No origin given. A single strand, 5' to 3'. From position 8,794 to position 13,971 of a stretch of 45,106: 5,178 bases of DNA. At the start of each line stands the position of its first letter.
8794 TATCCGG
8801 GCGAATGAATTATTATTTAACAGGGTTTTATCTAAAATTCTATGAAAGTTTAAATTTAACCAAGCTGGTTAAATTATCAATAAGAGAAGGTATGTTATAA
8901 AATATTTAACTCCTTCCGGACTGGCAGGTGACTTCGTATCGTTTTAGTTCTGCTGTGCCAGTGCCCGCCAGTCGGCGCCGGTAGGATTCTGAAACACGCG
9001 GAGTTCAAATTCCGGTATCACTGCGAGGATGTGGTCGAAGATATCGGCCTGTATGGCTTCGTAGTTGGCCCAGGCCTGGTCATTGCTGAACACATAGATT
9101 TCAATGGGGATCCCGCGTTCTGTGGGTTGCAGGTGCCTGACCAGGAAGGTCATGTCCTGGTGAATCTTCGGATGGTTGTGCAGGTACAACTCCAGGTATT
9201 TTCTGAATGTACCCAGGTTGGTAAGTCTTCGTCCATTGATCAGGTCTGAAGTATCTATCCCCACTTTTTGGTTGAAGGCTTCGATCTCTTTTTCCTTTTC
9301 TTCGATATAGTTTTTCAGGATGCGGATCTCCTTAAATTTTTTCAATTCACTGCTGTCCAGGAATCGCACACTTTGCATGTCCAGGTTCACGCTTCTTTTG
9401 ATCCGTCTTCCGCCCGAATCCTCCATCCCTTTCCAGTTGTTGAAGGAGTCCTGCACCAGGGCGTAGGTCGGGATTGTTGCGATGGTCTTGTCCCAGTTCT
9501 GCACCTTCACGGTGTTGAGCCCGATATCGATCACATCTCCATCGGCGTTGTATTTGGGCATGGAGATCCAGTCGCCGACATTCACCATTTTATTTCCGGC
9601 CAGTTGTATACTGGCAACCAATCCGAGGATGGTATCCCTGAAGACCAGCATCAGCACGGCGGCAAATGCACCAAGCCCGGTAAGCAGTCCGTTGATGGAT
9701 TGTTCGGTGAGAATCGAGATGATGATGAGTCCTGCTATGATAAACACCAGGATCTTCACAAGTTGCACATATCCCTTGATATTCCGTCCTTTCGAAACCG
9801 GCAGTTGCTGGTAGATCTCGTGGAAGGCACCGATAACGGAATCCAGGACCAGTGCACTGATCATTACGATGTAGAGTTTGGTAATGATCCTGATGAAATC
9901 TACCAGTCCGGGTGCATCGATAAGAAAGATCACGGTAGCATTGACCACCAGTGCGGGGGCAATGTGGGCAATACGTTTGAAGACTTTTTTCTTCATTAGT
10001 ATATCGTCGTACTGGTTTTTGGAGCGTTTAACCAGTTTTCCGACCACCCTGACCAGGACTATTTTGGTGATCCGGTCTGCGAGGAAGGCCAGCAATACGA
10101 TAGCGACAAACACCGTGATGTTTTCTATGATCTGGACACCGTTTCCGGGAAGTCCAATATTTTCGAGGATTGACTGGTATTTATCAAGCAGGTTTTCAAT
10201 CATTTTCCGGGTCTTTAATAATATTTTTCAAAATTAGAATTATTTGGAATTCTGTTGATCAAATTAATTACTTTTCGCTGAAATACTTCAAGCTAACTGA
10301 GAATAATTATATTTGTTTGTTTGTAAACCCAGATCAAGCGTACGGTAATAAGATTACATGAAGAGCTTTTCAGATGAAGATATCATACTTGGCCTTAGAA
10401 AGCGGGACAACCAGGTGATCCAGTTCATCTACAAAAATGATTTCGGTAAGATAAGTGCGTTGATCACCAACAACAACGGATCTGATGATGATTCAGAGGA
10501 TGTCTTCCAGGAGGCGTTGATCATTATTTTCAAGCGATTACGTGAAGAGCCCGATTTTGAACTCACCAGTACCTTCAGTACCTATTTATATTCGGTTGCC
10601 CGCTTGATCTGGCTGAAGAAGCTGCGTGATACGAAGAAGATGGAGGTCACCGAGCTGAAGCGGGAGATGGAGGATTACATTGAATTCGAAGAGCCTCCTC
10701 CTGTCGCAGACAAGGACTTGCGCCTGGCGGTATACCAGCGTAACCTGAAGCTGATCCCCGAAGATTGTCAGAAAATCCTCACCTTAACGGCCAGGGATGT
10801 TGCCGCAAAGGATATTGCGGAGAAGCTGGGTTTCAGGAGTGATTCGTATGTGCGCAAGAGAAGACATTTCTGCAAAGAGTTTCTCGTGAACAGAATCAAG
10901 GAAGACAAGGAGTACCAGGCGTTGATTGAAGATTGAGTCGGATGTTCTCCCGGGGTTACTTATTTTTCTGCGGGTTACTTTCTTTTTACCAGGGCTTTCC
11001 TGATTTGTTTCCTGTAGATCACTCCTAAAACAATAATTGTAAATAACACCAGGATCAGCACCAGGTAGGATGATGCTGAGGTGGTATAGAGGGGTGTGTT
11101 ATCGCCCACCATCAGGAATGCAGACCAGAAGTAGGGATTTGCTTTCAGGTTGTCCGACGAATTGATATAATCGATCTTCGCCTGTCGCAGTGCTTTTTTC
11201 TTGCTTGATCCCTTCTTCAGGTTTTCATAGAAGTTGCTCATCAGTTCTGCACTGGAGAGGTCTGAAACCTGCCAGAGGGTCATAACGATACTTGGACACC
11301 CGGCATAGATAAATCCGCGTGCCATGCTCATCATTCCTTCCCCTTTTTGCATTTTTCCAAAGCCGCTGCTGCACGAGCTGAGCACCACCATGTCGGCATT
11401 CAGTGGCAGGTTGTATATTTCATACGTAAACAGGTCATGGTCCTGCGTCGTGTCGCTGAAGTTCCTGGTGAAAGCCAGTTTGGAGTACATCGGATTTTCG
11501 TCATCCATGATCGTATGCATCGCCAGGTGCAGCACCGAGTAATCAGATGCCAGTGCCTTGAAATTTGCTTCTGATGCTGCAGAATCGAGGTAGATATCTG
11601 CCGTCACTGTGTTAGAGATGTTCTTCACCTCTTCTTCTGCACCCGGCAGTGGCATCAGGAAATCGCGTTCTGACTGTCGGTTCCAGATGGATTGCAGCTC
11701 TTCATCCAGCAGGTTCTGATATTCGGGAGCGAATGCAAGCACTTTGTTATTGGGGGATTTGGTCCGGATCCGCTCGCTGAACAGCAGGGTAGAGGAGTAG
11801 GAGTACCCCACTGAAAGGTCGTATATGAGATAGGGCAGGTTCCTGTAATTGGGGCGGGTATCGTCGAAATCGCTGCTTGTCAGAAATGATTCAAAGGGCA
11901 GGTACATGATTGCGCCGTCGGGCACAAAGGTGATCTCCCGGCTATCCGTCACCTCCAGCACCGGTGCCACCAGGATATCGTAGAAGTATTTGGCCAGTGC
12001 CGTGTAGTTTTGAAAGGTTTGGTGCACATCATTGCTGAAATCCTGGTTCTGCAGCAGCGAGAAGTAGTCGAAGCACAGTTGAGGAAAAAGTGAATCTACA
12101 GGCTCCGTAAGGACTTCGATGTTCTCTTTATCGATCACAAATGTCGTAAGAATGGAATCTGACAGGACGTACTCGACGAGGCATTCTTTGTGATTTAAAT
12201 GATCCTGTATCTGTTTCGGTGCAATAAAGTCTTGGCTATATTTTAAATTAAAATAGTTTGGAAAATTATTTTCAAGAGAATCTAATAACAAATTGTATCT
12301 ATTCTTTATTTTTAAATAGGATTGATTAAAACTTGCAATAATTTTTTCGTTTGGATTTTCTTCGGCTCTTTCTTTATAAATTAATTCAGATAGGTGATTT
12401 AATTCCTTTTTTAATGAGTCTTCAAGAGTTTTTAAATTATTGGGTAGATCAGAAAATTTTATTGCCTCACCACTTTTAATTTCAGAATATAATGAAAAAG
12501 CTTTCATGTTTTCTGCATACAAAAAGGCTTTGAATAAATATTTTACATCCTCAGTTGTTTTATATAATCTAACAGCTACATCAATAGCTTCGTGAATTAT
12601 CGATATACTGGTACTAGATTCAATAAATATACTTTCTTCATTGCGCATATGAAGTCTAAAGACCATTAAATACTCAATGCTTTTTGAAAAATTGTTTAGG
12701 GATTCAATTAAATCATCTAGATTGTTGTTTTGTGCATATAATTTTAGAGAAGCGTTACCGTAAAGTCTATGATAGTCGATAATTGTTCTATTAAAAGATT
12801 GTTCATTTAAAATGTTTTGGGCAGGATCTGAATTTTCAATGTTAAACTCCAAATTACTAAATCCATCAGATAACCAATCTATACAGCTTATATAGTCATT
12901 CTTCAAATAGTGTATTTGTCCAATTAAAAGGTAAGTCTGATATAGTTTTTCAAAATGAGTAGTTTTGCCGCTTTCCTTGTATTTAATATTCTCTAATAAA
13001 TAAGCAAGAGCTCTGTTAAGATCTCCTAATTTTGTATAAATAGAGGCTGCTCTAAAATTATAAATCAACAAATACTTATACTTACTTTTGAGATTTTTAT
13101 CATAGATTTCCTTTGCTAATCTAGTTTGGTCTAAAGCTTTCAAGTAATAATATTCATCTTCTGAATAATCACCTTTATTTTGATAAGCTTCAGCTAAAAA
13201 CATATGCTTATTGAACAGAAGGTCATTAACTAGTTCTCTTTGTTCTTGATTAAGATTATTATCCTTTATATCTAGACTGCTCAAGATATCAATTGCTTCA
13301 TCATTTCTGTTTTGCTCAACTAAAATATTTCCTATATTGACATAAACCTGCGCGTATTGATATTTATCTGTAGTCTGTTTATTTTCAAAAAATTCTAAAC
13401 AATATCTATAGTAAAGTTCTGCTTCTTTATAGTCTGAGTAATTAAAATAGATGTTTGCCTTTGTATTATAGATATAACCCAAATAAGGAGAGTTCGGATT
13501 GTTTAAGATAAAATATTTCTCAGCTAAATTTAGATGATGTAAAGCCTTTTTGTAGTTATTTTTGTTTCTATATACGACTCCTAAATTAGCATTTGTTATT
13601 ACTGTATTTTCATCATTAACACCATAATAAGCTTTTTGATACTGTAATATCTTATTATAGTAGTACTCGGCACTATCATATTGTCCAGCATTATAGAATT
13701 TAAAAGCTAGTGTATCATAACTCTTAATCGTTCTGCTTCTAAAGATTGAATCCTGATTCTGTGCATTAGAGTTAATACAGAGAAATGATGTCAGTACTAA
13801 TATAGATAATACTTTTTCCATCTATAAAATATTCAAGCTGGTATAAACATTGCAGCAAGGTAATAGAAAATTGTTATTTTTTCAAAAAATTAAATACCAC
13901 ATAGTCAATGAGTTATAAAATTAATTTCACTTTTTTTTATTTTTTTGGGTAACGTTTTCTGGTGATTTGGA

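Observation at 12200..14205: Sharp compositional mosaic: AT-rich cassette covering exactly the TPR half of the CHAT gene plus the peptide gene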

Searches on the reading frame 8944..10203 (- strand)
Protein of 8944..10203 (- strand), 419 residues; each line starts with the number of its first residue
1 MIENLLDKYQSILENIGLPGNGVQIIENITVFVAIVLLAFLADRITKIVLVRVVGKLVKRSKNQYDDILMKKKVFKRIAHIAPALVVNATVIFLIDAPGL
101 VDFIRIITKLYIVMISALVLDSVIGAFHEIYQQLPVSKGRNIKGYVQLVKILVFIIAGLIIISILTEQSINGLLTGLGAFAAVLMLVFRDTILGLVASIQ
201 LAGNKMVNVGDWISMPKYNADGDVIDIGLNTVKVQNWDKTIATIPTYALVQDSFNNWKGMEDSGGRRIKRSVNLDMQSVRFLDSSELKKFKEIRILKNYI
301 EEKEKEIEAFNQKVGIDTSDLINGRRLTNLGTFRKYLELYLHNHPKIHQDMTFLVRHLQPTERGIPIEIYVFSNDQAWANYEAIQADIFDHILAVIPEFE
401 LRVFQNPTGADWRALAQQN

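Call 8: search_protein_families(library=pfam, proteins=[window:8944-10203:-], max_evalue=0.01)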
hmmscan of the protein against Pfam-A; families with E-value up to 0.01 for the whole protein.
window:8944-10203:- (419 aa): 2 families
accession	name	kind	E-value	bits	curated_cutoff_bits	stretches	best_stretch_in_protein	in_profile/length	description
PF00924.24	MS_channel_2nd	-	1.1e-14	54.7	20.2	1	190-258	1-67/68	Mechanosensitive ion channel, beta-domain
PF21082.3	MS_channel_3rd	-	0.00021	22.1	21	1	341-396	27-81/88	Mechanosensitive ion channel MscS, C-terminal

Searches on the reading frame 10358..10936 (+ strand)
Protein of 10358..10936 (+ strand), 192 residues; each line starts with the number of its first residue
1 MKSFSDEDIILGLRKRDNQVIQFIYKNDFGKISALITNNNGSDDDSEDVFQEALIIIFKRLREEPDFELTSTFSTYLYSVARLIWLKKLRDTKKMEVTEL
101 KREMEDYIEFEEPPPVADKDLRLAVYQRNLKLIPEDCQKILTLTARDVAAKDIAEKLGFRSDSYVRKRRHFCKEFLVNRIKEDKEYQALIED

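Call 8: search_protein_families(library=pfam, proteins=[window:10358-10936:+], max_evalue=0.01)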
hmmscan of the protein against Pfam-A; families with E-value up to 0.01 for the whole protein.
window:10358-10936:+ (192 aa): 1 family
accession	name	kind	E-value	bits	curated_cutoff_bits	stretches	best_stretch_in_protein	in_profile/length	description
PF04542.20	Sigma70_r2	-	4.2e-05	23.7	24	1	40-93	17-69/71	Sigma-70 region 2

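Call 22: search_protein_families(library=ncbifam, proteins=[window:10358-10936:+], max_evalue=1)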
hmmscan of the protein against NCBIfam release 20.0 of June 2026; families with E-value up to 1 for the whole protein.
window:10358-10936:+ (192 aa): 35 families (the best 25 are shown)
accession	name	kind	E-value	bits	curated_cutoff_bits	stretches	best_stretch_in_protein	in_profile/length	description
TIGR02937.1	sigma70-ECF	superfamily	5.7e-12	45.6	42.9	1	39-179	24-164/165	sigma-70 family RNA polymerase sigma factor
TIGR02985.1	Sig70_bacteroi1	subfamily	6.4e-11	42.7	126.4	1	24-159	6-142/162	RNA polymerase sigma-70 factor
TIGR02989.1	Sig-70_gvs1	subfamily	2.8e-08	33.8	124.55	1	32-168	14-146/158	RNA polymerase sigma-70 factor, Rhodopirellula/Verrucomicrobium family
NF009166.1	PRK12513.1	equivalog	1.7e-07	31.2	206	1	3-159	6-166/193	RNA polymerase sigma factor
NF009171.0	PRK12518.1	equivalog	2e-07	31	208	1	4-171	12-175/191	RNA polymerase sigma factor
NF008888.0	PRK11922.1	equivalog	2.9e-07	30.4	204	1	5-182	16-198/231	RNA polymerase sigma factor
NF009168.0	PRK12515.1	subfamily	1.1e-06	28.2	236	1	3-179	6-178/189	RNA polymerase sigma factor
NF009172.0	PRK12519.1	subfamily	2.1e-06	27.4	222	1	2-159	12-169/194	RNA polymerase sigma factor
NF007222.0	PRK09640.1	equivalog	2.3e-06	27.3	194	1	40-112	47-116/188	RNA polymerase sigma factor SigX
NF010500.0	PRK13919.1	subfamily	2.8e-06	27.6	226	1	2-162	6-166/186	putative RNA polymerase sigma E protein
NF004113.0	PRK05602.1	equivalog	2.1e-05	24.2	208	1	3-143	29-164/211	RNA polymerase sigma factor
TIGR02959.1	SigZ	equivalog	2.6e-05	24.1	168.65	1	38-178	14-150/170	RNA polymerase sigma factor SigZ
NF007229.0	PRK09647.1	equivalog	2.8e-05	23.6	265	1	39-185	64-207/220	RNA polymerase sigma factor SigE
NF009179.0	PRK12527.1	equivalog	3.7e-05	23.8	162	1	35-167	11-140/159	RNA polymerase sigma factor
NF007223.0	PRK09641.1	equivalog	3.9e-05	23.6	209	1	36-180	35-184/187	RNA polymerase sigma factor SigW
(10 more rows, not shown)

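Call 70: search_protein_families(library=padloc, proteins=[window:10358-10936:+], max_evalue=0.01)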
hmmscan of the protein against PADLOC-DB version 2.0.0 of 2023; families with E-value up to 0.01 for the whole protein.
window:10358-10936:+ (192 aa): 1 family
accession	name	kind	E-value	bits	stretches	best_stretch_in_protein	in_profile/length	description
PDLC04682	PDC-M49B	-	0.008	14.9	0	17-54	54-91/97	-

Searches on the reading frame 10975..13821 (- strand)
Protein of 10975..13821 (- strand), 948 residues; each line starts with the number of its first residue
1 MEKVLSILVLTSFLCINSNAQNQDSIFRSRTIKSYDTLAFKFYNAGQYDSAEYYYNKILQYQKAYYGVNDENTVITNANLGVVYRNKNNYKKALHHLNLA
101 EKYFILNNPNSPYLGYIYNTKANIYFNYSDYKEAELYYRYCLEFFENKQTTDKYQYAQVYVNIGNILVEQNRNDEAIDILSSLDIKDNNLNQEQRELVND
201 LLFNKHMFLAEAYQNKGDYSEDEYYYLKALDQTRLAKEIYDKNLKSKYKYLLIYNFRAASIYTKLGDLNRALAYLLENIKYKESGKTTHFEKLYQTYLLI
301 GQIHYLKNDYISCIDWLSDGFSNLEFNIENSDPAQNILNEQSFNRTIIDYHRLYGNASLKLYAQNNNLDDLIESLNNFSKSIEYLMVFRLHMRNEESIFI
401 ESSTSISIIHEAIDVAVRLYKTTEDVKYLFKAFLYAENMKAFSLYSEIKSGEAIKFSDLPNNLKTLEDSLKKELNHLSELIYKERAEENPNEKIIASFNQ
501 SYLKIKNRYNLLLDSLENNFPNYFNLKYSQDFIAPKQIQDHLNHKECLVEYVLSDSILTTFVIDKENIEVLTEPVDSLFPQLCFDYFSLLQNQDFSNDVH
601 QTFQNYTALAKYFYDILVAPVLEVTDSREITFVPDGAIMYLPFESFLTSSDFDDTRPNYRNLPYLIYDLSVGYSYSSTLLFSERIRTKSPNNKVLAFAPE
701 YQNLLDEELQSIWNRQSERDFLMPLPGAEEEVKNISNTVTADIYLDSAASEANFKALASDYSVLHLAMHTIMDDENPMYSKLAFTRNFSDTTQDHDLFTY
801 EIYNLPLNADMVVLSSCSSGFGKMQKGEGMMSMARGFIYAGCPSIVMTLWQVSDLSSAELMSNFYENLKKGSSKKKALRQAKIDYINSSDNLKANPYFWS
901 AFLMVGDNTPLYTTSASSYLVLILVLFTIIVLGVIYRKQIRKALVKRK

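Call 8: search_protein_families(library=pfam, proteins=[window:10975-13821:-], max_evalue=0.01)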
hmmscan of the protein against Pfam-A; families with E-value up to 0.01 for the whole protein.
window:10975-13821:- (948 aa): 11 families
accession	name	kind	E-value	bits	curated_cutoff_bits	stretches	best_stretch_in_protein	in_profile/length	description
PF12770.12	CHAT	-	1.5e-54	185.9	24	1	609-907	3-289/289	CHAT domain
PF13424.12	TPR_12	-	1.1e-17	64.4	30.1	2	38-100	9-71/77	Tetratricopeptide repeat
PF07719.23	TPR_2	-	3.1e-11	42.9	27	0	79-101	6-28/34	Tetratricopeptide repeat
PF00515.34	TPR_1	-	3.9e-09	36.4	27.8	0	79-100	6-27/34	Tetratricopeptide repeat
PF13374.12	TPR_10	-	4e-08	33.4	27.5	0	209-231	8-30/42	Tetratricopeptide repeat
PF13181.12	TPR_8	-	1.3e-06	28.5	25.7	0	157-180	1-24/34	Tetratricopeptide repeat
PF13176.12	TPR_7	-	2.4e-05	24.5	27.9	0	259-284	6-33/36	Tetratricopeptide repeat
PF24885.1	TPR_NPHP3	-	7.7e-05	22.6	100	0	108-199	134-226/239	Nephrocystin-3 TPR domain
PF03568.22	Peptidase_C50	-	0.00031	20.4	27.8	1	801-854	340-392/395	Peptidase family C50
PF17874.7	TPR_MalT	-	0.00052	19.8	45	0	75-180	41-145/336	MalT-like TPR region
PF14559.12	TPR_19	-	0.00087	20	25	0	130-193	6-60/68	Tetratricopeptide repeat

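Call 22: search_protein_families(library=ncbifam, proteins=[window:10975-13821:-], max_evalue=1)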
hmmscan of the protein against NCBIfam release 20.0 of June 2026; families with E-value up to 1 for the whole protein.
window:10975-13821:- (948 aa): 2 families
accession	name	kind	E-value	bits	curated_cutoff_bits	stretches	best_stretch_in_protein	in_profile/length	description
NF040586.1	FxSxx_TPR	equivalog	1.7e-06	26.8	300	1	30-274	470-704/830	FxSxx-COOH system tetratricopeptide repeat protein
TIGR02301.1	TIGR02301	hypoth_equivalog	0.05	13.7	42.55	1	476-510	59-93/121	TIGR02301 family protein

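Call 70: search_protein_families(library=padloc, proteins=[window:10975-13821:-], max_evalue=0.01)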
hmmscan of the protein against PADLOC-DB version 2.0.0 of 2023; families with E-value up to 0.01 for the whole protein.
window:10975-13821:- (948 aa): 0 families

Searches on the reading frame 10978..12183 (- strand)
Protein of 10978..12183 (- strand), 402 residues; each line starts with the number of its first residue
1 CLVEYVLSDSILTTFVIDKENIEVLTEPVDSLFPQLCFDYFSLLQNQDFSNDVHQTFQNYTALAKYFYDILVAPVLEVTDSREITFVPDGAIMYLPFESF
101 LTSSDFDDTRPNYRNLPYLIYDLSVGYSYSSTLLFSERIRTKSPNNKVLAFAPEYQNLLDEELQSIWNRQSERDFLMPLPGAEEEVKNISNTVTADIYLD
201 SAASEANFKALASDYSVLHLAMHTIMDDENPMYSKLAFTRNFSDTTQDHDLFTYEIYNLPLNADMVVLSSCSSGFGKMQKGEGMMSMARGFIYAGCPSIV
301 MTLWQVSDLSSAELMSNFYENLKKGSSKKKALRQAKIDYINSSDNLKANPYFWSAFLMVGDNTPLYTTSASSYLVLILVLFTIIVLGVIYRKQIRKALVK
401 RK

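Call 10: find_homologous_proteins(query=window:10978-12183:-)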
Query window:10978-12183:- (402 aa): 310 proteins with E <= 0.001 among 3969 candidates; the best 120 are listed.
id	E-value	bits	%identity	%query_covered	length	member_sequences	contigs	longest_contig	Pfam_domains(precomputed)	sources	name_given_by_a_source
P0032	8.1e-229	777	86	100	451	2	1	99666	PF12770.13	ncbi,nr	ncbi:MAG: CHAT domain-containing protein [Bacteroidales bacterium]|nr:CHAT domain-containing protein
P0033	3.2e-223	759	86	96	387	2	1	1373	PF03568.24,PF12770.13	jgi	jgi:CHAT domain-containing protein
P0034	1.8e-189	647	71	100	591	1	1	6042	PF12770.13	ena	-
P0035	6.9e-189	646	74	100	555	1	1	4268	PF03568.24,PF12770.13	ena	-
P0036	3.6e-188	643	73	98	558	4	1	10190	PF03568.24,PF12770.13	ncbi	ncbi:MAG: CHAT domain-containing protein [Bacteroidales bacterium]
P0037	1.7e-185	634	70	100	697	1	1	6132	PF13424.13,PF12770.13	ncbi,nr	ncbi:MAG: CHAT domain-containing protein, partial [Bacteroidales bacterium]|nr:CHAT domain-containin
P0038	6.9e-184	629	70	100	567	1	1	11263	PF12770.13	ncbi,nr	ncbi:MAG: CHAT domain-containing protein, partial [Bacteroidales bacterium]|nr:CHAT domain-containin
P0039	3.6e-155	535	72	83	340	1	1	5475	PF12770.13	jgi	jgi:CHAT domain-containing protein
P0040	1.9e-154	532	60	100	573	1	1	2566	PF12770.13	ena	-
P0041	3.5e-151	521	59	99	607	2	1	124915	PF03568.24,PF12770.13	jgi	-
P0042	1.2e-150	520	59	99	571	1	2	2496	PF03568.24,PF12770.13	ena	-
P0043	7.1e-148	511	58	99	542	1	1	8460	PF03568.24,PF12770.13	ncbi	ncbi:MAG: CHAT domain-containing protein, partial [Bacteroidales bacterium]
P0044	8.8e-145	500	72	77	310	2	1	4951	PF12770.13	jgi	-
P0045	5.5e-139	481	55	98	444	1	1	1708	PF12770.13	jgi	jgi:CHAT domain-containing protein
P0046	7.9e-139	481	54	98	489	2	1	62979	PF12770.13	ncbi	ncbi:MAG: CHAT domain-containing protein [Bacteroidota bacterium]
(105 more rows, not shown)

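Call 30: find_related_loci(query=window:10978-12183:-, collection=metagenome_contigs, flank=5000)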
Query window:10978-12183:- (402 aa) in metagenome_contigs; peptide patterns used: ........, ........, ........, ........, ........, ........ (x = any residue, [..] = any of these).
138 stretches matched a pattern; 43 encode a relative of the query (tblastn E <= 1e-3); 43 distinct loci.
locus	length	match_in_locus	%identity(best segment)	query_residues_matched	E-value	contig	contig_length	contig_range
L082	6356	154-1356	89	1-401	0e+0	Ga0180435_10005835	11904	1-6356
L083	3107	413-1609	67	1-402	0e+0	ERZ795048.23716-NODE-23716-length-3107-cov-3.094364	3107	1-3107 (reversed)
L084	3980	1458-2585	66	1-389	0e+0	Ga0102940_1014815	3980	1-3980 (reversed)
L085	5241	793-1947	61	1-386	8e-168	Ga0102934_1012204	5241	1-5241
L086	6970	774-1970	59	1-400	2e-160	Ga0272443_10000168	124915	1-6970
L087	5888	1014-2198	58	1-396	8e-155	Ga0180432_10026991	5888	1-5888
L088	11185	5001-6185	58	1-396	7e-154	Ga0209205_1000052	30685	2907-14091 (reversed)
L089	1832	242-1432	54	1-397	2e-158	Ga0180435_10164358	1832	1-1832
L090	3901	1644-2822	56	1-392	5e-151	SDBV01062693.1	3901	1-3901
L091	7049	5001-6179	56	1-392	4e-146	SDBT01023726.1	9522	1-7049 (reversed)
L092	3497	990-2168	53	1-392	2e-150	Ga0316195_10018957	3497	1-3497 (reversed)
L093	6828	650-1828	55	1-392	1e-143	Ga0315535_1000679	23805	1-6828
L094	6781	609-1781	53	1-388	2e-143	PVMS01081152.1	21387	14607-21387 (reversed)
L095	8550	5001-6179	54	1-392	2e-143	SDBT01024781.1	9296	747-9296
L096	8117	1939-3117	53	1-392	4e-143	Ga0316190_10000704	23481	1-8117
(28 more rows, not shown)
